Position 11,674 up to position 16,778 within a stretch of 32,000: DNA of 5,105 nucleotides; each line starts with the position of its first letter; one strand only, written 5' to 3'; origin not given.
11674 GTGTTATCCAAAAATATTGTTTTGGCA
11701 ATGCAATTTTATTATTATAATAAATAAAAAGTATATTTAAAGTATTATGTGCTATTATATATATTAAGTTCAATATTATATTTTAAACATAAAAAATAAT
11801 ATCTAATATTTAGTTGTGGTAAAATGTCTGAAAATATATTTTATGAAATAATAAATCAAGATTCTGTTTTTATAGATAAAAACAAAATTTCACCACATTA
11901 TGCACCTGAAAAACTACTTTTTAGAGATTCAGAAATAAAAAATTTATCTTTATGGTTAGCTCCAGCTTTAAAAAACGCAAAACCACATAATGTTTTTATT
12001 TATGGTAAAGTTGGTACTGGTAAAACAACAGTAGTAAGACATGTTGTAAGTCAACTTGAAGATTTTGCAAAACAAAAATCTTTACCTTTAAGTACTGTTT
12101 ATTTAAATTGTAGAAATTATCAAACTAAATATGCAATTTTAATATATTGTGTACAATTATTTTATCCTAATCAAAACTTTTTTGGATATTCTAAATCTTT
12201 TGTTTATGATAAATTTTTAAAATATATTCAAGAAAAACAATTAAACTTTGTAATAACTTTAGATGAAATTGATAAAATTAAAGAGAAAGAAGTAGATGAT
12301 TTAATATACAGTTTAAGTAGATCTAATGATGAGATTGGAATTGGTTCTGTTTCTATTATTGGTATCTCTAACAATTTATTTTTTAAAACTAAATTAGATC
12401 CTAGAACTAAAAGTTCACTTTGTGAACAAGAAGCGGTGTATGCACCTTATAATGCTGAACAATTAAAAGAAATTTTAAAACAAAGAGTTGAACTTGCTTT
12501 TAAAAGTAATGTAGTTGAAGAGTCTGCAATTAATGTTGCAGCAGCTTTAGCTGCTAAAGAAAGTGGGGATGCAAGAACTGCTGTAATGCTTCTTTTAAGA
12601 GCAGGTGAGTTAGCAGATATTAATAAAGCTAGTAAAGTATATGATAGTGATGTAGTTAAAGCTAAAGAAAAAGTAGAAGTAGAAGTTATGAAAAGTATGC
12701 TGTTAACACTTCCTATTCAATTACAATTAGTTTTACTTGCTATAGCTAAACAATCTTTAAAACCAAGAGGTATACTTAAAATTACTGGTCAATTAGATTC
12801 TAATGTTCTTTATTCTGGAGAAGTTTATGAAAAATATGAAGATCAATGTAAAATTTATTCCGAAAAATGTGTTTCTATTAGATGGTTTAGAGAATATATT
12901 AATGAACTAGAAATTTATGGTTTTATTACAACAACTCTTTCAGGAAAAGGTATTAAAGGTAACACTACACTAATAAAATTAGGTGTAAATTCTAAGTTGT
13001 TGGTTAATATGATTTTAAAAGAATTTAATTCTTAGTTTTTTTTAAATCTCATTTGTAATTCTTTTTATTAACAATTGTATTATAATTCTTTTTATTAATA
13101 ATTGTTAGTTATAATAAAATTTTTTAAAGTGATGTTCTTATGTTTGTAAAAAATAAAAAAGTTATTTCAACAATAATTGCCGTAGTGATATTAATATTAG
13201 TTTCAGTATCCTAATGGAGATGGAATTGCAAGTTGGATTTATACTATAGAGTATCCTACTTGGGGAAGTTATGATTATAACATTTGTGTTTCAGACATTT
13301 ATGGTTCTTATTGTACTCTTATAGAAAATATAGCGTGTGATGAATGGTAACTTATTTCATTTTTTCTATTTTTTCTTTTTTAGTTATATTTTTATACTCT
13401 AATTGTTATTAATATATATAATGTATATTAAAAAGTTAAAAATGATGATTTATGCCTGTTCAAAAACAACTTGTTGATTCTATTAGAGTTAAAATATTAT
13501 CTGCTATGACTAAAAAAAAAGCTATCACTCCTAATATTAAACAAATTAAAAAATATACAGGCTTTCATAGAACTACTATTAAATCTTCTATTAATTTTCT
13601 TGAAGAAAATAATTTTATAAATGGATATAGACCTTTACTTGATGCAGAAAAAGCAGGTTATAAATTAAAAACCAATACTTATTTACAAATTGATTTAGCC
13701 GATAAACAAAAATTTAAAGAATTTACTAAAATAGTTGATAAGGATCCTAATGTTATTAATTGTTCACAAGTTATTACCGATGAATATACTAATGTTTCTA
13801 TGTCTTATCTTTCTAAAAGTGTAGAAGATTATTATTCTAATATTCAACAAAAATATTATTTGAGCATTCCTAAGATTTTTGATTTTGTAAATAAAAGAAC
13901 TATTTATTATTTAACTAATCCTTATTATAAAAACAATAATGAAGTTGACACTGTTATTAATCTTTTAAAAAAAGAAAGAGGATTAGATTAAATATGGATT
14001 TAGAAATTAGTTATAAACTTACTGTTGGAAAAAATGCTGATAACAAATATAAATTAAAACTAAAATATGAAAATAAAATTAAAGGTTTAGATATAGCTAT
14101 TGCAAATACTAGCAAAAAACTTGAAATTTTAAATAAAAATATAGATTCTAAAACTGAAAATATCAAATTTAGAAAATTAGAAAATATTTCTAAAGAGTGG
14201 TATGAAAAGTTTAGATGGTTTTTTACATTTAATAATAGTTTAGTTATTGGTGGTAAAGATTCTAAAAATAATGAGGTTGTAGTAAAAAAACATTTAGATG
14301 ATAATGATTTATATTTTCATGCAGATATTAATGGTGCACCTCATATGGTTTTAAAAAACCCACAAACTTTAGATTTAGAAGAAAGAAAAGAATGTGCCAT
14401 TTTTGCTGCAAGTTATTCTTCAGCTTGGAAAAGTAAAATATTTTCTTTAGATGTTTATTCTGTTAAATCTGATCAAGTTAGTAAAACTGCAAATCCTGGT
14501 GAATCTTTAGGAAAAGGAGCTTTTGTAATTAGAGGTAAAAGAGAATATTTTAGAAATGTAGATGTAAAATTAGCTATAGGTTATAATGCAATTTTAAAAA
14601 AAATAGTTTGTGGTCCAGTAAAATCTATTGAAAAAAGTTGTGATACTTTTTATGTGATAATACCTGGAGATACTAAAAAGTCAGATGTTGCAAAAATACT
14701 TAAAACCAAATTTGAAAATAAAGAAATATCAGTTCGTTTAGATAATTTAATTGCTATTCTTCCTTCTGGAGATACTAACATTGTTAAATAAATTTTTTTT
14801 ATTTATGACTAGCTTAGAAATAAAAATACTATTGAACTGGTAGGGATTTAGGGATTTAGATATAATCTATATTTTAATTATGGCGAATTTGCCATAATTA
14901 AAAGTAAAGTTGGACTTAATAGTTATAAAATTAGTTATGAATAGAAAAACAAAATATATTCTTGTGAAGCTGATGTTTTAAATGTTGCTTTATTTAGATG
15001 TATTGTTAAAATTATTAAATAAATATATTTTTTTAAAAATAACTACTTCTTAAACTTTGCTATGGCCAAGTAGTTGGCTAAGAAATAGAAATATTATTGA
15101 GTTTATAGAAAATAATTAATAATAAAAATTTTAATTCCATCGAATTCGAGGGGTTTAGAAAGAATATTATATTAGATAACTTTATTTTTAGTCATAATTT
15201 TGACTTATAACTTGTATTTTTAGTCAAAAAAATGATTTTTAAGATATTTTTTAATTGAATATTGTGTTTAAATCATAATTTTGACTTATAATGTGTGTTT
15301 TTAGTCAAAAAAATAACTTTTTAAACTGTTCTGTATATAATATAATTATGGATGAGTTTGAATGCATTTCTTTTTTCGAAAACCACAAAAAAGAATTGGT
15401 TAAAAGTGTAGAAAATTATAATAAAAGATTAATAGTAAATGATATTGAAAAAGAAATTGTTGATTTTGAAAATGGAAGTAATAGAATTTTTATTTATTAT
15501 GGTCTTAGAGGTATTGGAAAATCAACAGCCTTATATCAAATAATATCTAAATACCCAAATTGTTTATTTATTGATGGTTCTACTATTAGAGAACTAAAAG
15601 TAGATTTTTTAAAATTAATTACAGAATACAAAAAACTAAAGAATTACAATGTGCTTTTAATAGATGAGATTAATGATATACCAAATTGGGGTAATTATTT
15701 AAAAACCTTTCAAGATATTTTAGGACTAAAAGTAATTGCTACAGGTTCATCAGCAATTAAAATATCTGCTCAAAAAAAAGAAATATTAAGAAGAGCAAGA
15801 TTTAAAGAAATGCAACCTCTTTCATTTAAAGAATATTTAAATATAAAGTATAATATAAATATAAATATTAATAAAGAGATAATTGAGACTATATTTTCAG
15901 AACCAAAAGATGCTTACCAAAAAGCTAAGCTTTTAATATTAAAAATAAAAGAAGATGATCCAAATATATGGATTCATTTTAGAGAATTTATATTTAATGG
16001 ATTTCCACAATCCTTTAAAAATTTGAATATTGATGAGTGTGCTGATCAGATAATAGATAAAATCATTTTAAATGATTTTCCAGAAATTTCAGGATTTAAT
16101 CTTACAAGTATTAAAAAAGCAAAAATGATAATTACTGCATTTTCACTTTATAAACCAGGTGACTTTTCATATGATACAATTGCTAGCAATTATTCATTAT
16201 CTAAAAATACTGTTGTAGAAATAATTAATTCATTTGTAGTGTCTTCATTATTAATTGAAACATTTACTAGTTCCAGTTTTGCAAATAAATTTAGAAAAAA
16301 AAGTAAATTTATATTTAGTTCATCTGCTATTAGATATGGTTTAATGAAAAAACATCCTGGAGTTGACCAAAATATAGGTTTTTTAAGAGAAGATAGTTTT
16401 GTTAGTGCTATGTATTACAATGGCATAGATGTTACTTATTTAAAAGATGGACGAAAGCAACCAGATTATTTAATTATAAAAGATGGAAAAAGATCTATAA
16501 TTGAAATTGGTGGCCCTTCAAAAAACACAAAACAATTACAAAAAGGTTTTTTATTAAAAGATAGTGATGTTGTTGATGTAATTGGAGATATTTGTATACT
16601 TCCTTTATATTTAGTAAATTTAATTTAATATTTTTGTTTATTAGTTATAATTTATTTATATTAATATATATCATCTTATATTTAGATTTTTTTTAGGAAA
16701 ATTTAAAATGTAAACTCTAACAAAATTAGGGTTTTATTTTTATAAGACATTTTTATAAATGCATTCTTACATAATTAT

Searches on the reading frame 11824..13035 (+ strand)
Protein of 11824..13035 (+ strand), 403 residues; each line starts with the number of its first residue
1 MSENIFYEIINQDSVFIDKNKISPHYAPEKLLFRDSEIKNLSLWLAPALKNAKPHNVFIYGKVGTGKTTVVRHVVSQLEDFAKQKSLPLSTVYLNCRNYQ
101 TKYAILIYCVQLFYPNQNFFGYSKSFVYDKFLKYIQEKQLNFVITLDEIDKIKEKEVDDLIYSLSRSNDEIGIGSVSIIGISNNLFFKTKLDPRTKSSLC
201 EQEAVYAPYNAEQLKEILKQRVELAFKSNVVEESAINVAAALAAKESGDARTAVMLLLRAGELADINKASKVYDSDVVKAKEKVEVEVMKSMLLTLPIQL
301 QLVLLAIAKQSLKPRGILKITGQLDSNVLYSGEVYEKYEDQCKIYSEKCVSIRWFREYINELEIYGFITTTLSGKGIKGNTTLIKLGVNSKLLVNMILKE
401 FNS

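Call 57: search_protein_families(library=pfam, max_evalue=0.001, proteins=[window:11824-13035:+])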
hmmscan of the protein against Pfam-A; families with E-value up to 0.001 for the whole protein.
window:11824-13035:+ (403 aa): 10 families
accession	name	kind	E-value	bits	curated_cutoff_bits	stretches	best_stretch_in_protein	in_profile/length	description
PF22703.2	Cdc6_lid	-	1.1e-18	67.3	27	1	216-282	2-68/68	Cdc6 AAA+ ATPase-type lid domain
PF09079.17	Cdc6_C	-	1.6e-13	50.9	25.1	1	295-392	5-92/96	CDC6, C terminal winged helix domain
PF13401.12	AAA_22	-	2.3e-09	38.1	27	1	57-167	8-110/130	AAA domain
PF13191.12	AAA_16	-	7.2e-09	36.8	32.6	1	31-81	2-51/167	AAA ATPase domain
PF00004.35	AAA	-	2.3e-07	31.7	21.2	1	58-193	2-116/131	ATPase family associated with various cellular activities (AAA)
PF01637.24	ATPase_2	-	2.5e-07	31.2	33.2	1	34-165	4-136/225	ATPase domain predominantly from Archaea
PF22606.2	Cdc6-ORC-like_ATPase_lid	-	4.6e-07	30.1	27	1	209-265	1-57/60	Cdc6/ORC-like, ATPase lid domain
PF05729.18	NACHT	-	2.2e-05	24.8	26.7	1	57-164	3-113/167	NACHT domain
PF13166.12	AAA_13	-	0.00059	19.1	36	1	58-238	20-188/713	AAA domain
PF24883.2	NPHP3_N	-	0.00092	19.9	24.8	0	52-97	20-61/164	Nephrocystin 3, N-terminal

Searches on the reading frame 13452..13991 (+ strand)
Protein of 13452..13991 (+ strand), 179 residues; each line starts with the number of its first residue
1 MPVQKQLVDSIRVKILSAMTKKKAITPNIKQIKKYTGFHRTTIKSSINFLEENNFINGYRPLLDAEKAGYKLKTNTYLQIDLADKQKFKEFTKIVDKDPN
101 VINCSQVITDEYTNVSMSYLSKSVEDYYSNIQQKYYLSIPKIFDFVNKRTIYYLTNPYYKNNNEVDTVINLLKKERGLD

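Call 57: search_protein_families(library=pfam, max_evalue=0.001, proteins=[window:13452-13991:+])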
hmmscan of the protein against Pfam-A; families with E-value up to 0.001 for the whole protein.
window:13452-13991:+ (179 aa): 1 family
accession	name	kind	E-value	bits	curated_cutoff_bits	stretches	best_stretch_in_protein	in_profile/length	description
PF13730.12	HTH_36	-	0.0004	20.6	25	0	26-56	25-55/55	Helix-turn-helix domain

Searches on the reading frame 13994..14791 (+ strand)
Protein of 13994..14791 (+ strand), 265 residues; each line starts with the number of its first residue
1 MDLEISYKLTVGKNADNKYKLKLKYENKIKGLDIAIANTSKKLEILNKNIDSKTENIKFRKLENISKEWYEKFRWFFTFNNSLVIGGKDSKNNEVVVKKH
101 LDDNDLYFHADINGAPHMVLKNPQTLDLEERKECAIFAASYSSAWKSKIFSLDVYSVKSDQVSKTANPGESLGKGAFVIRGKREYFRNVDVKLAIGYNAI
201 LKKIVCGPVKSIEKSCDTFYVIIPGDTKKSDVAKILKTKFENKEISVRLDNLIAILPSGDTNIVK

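Call 7: search_protein_families(library=pfam, max_evalue=0.01, proteins=[window:13994-14791:+])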
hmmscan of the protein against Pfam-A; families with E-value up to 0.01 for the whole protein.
window:13994-14791:+ (265 aa): 1 family
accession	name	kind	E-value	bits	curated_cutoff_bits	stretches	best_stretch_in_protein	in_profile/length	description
PF05670.18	NFACT-R_1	-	9.4e-34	116.7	29.8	1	72-181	1-112/112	NFACT protein RNA binding domain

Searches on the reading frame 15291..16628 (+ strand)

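Call 7: search_protein_families(library=pfam, max_evalue=0.01, proteins=[window:15291-16628:+])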
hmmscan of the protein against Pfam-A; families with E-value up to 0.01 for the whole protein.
window:15291-16628:+ (445 aa): 3 families
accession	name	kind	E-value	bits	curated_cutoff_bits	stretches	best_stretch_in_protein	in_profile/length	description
PF13173.12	AAA_14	-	4.1e-23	82.2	27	1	64-183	2-129/129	AAA domain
PF00004.35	AAA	-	0.003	18.4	21.2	1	69-130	3-69/131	ATPase family associated with various cellular activities (AAA)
PF13479.12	AAA_24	-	0.0035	17.6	27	1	67-130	5-76/195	AAA domain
